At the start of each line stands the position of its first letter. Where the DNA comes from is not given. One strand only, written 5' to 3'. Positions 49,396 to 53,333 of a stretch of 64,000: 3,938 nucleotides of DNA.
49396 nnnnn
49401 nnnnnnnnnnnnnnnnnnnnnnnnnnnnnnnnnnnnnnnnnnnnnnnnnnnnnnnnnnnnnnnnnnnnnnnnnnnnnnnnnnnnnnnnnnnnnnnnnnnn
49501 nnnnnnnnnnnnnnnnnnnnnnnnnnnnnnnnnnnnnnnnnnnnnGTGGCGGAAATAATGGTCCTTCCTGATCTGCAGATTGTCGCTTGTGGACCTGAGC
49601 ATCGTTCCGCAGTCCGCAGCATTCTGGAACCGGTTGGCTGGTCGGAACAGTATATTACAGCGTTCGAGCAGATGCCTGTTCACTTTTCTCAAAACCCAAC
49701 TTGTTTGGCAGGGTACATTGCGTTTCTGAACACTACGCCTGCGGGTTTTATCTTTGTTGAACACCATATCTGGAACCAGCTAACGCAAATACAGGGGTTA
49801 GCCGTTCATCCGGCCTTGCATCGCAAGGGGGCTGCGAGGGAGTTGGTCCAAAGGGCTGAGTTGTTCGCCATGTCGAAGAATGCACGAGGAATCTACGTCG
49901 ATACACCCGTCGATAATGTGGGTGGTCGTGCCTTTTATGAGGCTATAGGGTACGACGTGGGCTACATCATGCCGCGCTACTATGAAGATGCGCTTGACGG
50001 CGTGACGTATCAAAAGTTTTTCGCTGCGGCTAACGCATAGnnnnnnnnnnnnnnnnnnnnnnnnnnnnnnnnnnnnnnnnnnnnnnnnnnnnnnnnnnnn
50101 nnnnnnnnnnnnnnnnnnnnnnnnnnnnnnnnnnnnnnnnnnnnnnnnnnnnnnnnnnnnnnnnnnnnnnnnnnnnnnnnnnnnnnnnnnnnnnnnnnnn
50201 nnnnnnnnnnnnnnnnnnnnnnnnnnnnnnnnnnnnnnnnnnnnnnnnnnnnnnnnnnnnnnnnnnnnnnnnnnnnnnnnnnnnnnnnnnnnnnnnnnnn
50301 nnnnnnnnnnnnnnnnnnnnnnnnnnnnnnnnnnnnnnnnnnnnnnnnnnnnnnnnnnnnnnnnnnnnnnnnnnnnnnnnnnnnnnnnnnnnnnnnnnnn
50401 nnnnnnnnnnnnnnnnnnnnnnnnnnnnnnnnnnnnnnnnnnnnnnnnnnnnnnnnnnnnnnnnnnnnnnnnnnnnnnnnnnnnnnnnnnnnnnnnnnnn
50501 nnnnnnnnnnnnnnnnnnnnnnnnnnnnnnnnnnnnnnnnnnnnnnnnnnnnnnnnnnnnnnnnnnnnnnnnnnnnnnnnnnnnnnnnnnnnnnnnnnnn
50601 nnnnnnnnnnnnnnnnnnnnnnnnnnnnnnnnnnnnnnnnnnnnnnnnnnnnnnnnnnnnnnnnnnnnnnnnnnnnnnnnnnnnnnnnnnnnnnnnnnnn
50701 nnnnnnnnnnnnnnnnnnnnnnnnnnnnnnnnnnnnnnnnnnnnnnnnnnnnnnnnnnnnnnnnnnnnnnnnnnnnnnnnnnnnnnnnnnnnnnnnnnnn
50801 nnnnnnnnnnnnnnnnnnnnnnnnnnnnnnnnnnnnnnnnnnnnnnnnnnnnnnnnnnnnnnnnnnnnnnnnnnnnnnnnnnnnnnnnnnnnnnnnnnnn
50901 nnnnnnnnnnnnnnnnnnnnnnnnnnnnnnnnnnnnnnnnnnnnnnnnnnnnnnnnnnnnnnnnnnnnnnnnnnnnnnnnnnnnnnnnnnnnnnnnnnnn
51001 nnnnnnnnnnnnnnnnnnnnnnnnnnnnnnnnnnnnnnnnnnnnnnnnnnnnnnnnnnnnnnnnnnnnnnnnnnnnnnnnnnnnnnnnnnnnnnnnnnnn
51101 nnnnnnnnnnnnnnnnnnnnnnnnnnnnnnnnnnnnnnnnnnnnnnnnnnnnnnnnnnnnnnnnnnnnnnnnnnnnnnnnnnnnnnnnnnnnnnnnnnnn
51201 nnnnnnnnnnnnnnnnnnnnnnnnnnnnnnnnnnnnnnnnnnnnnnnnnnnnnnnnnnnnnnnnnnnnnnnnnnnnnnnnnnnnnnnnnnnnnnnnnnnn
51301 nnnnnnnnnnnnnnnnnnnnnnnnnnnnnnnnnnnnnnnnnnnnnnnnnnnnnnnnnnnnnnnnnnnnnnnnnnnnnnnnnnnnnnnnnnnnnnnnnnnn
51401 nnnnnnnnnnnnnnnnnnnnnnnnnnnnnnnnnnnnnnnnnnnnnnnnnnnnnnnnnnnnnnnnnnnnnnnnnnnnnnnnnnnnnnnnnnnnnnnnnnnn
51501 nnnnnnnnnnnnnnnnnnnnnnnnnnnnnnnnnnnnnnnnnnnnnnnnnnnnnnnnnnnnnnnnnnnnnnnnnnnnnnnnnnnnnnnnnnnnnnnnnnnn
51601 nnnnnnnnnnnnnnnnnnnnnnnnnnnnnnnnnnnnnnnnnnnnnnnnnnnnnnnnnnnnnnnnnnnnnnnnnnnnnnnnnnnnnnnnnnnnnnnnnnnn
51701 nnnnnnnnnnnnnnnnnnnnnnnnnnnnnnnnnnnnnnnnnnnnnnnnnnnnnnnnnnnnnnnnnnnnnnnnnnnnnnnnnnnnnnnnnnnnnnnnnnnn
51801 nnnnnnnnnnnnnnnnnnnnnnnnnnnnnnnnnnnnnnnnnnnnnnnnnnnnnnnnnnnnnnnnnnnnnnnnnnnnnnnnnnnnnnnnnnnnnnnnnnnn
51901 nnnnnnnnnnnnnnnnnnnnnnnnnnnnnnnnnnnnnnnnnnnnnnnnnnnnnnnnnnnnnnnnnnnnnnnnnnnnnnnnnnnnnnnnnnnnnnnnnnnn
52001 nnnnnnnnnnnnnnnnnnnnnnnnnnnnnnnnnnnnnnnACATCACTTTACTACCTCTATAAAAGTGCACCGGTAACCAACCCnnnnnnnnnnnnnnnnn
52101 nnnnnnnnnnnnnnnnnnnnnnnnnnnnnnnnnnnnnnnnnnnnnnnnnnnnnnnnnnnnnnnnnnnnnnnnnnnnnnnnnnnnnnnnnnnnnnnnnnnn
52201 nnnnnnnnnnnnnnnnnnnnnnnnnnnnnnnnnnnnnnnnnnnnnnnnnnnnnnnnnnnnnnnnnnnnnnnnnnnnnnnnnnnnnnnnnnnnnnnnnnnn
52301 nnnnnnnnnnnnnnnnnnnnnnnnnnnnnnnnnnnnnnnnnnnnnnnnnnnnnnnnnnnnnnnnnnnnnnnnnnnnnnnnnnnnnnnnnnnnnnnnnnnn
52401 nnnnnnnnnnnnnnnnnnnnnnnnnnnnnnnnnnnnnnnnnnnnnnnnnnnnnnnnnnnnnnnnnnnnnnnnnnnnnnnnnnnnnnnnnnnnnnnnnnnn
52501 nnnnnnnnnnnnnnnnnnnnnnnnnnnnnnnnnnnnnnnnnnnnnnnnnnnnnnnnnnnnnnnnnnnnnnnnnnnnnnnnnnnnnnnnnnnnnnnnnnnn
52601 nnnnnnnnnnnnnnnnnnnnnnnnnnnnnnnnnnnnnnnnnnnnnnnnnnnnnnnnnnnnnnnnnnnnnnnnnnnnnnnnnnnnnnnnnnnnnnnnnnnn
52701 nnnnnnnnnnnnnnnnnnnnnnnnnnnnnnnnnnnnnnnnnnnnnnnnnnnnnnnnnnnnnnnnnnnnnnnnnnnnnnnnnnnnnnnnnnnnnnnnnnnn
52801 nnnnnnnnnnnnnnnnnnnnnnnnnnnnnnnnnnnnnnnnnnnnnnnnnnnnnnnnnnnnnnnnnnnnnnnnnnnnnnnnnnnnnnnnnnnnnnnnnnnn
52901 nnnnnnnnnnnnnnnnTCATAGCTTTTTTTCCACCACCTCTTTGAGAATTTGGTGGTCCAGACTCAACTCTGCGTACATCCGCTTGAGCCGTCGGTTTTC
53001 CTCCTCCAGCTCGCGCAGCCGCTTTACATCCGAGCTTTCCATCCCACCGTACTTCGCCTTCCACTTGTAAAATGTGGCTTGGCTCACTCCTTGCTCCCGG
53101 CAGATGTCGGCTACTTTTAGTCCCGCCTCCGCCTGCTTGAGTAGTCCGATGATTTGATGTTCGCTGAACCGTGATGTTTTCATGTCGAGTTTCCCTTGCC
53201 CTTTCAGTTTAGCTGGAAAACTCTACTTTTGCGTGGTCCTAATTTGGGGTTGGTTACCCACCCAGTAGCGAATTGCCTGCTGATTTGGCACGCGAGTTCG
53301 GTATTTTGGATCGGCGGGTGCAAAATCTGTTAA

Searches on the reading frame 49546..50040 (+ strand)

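Call 92: search_protein_families(library=pfam, proteins=[window:49546-50040:+], max_evalue=0.01)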
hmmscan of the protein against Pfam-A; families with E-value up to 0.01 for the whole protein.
window:49546-50040:+ (164 aa): 4 families
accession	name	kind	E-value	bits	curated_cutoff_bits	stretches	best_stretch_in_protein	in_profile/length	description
PF00583.31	Acetyltransf_1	-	2.8e-13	50.6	20.7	1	31-136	15-116/116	Acetyltransferase (GNAT) family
PF13508.13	Acetyltransf_7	-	1.2e-08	35.6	27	1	57-137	6-83/84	Acetyltransferase (GNAT) domain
PF13673.13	Acetyltransf_10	-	1.9e-06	28.3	23.6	1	57-138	34-109/128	Acetyltransferase (GNAT) domain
PF08445.16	FR47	-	0.008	16.6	22.1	0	75-137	17-78/86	FR47-like protein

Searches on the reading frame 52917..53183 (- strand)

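Call 92: search_protein_families(library=pfam, proteins=[window:52917-53183:-], max_evalue=0.01)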
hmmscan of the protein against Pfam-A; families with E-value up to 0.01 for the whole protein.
window:52917-53183:- (88 aa): 8 families
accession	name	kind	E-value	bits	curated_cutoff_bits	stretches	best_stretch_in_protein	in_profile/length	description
PF01527.26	HTH_Tnp_1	-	2.1e-25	89.2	24.1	1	1-71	1-75/75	Transposase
PF13384.12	HTH_23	-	1.1e-06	28.7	24.6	1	10-47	9-45/50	Homeodomain-like domain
PF13518.12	HTH_28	-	3.3e-05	24.3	25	1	15-46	6-37/52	Helix-turn-helix domain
PF13022.12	HTH_Tnp_1_2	-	9.5e-05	22.9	27.9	1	10-45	14-50/122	Helix-turn-helix of insertion element transposase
PF13551.12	HTH_29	-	0.00019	21.9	28.1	1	16-45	6-36/64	Winged helix-turn helix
PF02796.21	HTH_7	-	0.00022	21.7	23.8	1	10-44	10-44/45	Helix-turn-helix domain of resolvase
PF10668.15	Phage_terminase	-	0.0028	17.8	22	0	16-44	17-45/67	Phage terminase small subunit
PF06056.18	Terminase_5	-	0.0038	17.6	20.3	1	21-55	13-47/58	Putative ATPase subunit of terminase (gpP-like)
